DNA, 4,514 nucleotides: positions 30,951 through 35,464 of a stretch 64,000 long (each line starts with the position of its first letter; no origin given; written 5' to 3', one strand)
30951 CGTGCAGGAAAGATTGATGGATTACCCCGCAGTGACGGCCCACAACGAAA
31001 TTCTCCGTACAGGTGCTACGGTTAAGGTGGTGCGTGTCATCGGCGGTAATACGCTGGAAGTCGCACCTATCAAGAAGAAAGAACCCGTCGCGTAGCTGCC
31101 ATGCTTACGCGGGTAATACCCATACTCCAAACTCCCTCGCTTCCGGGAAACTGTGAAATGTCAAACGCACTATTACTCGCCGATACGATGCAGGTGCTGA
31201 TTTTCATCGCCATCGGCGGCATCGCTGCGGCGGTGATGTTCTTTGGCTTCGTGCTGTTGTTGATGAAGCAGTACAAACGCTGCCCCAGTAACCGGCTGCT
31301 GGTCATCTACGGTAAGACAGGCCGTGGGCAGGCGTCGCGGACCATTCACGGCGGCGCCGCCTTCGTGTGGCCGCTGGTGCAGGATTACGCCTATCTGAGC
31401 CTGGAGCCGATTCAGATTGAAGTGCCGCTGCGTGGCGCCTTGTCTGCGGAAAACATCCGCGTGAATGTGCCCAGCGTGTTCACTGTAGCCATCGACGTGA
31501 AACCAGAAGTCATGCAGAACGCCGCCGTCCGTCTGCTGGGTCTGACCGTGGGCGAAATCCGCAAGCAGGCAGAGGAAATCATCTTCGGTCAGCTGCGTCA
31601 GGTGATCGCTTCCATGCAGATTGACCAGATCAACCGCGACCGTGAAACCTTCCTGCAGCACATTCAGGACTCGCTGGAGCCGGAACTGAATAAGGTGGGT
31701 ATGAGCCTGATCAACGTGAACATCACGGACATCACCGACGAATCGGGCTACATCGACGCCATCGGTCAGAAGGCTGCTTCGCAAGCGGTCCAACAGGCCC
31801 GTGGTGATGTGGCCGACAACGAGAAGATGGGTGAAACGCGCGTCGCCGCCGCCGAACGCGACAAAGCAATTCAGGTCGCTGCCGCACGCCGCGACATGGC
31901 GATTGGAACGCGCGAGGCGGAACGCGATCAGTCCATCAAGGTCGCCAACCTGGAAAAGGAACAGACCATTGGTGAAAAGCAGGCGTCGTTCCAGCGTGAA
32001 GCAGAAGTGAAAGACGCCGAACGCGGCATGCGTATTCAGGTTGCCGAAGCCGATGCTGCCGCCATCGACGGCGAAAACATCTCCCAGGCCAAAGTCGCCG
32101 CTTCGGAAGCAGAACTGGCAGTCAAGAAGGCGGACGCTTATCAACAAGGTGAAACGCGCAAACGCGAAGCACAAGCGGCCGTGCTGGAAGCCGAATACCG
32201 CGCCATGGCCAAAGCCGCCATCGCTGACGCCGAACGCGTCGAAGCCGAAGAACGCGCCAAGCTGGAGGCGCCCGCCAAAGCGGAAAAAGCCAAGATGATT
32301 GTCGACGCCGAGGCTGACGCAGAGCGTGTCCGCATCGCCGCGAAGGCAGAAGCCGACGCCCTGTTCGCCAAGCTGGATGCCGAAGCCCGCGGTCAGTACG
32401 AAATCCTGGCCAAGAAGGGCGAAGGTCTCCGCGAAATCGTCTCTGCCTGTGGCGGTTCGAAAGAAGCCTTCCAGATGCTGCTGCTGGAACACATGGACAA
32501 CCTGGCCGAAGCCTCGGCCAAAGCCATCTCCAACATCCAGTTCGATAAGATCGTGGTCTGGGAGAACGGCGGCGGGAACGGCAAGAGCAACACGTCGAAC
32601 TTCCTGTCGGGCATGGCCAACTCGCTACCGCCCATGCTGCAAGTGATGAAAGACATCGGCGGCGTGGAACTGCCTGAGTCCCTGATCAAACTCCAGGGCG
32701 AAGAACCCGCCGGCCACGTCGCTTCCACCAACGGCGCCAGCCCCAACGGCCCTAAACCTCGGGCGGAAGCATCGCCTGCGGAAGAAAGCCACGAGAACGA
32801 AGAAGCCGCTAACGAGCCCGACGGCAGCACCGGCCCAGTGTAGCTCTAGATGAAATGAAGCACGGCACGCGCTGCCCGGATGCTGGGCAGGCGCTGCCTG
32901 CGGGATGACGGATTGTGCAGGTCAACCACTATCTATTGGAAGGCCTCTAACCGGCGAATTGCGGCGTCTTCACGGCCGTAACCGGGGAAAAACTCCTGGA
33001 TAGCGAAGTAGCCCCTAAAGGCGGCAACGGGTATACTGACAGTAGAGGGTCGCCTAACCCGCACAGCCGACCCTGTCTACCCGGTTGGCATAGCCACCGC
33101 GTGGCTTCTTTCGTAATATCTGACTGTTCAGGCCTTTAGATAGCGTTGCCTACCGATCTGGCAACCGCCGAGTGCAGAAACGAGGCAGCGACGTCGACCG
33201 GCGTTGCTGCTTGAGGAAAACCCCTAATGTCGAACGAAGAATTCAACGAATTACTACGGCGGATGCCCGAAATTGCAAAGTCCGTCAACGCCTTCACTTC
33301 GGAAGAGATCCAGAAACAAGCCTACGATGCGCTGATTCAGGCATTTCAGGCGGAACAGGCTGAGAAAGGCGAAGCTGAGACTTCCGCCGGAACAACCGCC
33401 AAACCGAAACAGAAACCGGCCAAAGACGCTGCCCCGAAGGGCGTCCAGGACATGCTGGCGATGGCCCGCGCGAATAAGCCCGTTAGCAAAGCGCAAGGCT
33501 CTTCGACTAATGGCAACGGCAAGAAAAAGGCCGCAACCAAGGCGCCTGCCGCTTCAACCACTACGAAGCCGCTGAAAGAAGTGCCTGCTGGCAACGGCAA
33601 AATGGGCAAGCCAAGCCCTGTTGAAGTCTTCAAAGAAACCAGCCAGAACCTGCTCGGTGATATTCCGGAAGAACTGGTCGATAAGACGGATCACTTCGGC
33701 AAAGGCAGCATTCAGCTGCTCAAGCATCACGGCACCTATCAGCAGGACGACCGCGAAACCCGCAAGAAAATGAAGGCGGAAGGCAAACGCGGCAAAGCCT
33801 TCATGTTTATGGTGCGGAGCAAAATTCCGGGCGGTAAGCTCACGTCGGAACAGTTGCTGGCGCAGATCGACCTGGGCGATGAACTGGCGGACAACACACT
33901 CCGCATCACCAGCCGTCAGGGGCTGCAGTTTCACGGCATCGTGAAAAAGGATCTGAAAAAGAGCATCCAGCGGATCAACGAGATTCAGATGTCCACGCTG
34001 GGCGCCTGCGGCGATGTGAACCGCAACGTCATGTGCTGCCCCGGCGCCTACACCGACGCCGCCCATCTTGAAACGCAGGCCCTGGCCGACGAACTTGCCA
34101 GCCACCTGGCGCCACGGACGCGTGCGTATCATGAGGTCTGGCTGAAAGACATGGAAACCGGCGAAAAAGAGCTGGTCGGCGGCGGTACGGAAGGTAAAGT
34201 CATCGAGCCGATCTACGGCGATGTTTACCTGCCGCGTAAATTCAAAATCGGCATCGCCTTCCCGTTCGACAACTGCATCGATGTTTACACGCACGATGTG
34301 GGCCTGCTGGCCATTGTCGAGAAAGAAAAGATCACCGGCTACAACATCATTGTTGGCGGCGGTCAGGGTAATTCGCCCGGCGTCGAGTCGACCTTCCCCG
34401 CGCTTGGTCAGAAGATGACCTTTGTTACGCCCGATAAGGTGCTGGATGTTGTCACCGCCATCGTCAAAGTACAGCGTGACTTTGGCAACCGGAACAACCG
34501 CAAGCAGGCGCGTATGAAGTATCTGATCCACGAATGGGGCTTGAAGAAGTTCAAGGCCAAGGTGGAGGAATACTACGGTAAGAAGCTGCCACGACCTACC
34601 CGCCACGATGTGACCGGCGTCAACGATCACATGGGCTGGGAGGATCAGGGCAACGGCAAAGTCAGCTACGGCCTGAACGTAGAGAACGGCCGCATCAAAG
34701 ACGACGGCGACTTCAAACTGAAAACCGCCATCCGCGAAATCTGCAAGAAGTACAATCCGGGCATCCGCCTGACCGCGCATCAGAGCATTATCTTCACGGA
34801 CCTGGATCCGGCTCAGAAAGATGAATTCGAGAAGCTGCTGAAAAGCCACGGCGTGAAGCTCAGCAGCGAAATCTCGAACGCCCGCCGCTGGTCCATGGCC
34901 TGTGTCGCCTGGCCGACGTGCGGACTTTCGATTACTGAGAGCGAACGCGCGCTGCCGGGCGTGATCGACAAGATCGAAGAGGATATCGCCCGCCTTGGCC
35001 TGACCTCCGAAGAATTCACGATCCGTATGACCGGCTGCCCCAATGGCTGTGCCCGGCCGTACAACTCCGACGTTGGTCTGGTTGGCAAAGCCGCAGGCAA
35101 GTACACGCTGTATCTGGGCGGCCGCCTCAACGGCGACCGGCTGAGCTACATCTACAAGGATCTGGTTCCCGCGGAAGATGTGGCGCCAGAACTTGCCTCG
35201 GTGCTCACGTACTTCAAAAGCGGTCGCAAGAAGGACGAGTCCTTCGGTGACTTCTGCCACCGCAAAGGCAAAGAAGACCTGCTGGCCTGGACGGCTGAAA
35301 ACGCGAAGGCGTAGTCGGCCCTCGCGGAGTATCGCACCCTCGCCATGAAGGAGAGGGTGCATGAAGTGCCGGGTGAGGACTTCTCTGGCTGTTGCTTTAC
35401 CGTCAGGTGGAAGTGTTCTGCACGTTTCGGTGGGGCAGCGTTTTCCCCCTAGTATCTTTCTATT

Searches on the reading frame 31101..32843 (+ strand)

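Call 75: search_protein_families(library=pfam, proteins=[window:31101-32843:+], max_evalue=0.00001)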
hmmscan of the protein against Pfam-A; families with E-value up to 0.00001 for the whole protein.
window:31101-32843:+ (580 aa): 1 family
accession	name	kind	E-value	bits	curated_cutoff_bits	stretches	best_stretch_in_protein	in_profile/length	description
PF01145.31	Band_7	-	6.9e-27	95.1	23.6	1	62-241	4-175/176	SPFH domain / Band 7 family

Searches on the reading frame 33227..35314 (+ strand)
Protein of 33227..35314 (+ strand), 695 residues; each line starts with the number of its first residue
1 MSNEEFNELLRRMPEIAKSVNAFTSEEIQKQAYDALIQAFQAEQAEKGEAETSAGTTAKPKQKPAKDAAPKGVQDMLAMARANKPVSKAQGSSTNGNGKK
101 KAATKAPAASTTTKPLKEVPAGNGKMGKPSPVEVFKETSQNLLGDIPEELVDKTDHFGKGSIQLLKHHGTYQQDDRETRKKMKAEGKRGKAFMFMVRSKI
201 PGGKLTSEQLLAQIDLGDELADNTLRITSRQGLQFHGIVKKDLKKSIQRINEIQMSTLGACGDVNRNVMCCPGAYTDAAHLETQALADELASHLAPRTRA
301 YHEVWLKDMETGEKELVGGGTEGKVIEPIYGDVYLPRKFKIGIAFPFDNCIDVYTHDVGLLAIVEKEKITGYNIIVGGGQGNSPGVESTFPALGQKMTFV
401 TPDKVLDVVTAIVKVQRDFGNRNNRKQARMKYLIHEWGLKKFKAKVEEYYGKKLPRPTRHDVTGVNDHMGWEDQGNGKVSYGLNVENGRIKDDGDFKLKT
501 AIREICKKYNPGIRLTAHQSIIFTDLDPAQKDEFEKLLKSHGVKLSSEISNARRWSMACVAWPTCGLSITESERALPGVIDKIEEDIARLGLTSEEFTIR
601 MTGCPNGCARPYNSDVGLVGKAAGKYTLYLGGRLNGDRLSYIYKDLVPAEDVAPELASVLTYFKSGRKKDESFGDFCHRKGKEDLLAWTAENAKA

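Call 75: search_protein_families(library=pfam, proteins=[window:33227-35314:+], max_evalue=0.00001)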
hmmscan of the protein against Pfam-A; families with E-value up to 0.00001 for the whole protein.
window:33227-35314:+ (695 aa): 2 families
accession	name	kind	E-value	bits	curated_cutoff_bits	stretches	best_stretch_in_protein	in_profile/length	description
PF01077.27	NIR_SIR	-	5.1e-52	175.9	27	2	292-453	8-157/158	Nitrite and sulphite reductase 4Fe-4S domain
PF03460.22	NIR_SIR_ferr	-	1.9e-27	95.2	24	2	188-252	4-68/69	Nitrite/Sulfite reductase ferredoxin-like half domain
